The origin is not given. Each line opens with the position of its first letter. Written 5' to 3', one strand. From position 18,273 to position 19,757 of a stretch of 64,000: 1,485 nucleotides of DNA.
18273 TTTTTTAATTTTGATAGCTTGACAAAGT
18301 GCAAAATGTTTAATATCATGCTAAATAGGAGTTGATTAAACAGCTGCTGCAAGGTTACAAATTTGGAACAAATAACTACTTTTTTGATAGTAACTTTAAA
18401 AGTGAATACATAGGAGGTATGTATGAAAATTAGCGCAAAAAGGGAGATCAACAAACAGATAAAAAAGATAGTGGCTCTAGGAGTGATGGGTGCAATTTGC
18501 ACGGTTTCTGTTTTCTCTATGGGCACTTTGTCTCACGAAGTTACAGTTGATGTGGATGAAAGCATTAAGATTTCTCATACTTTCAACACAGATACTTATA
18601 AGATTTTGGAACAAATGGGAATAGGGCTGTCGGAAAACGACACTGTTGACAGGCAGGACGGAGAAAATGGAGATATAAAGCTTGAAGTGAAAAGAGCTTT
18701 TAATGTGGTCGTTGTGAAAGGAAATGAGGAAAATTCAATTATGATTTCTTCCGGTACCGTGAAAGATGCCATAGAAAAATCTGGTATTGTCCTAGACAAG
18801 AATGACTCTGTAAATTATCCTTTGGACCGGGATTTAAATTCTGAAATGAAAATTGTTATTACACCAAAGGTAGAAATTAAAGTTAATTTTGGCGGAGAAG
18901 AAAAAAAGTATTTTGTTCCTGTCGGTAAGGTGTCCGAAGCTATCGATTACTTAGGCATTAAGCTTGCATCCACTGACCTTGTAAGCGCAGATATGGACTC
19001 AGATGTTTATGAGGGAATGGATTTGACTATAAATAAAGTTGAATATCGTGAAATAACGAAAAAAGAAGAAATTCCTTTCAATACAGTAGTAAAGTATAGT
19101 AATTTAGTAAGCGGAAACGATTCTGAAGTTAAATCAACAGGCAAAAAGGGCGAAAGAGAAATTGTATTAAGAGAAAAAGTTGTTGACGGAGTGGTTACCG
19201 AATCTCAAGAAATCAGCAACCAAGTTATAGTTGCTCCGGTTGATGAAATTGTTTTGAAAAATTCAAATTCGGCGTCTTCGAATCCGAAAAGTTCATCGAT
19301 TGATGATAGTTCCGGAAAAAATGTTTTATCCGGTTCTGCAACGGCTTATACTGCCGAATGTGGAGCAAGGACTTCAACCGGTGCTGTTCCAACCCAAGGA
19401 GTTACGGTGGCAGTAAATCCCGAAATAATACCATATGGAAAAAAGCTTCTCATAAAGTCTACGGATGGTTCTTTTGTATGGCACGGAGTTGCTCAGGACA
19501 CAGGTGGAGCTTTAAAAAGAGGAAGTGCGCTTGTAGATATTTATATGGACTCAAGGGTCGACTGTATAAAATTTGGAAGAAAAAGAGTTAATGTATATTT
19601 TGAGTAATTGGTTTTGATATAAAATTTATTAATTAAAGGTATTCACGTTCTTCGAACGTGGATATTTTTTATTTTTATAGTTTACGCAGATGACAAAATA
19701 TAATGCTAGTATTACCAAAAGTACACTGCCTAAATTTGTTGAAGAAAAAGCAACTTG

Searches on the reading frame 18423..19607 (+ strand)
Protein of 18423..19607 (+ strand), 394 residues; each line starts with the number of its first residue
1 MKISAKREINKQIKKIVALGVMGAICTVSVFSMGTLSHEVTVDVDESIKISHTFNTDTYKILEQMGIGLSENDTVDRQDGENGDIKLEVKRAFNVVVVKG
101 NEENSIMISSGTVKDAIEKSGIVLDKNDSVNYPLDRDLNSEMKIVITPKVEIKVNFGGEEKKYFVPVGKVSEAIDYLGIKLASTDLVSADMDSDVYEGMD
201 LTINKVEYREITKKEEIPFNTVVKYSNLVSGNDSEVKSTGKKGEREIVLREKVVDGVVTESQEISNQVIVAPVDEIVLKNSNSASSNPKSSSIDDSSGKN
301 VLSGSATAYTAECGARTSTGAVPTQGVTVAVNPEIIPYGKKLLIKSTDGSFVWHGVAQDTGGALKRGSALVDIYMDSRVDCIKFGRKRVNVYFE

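Call 79: search_protein_families(library=pfam, proteins=[window:18423-19607:+], max_evalue=0.001)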
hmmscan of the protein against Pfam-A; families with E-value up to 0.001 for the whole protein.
window:18423-19607:+ (394 aa): 3 families
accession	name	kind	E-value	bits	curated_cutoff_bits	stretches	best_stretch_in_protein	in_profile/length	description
PF07501.17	G5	-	1.3e-12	48.2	23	1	209-279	2-72/75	G5 domain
PF03990.20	DUF348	-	1.1e-11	44.7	24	1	97-135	3-41/41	G5-linked-Ubiquitin-like domain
PF06725.17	3D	-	1e-09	38.9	23.8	1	328-392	2-69/72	3D domain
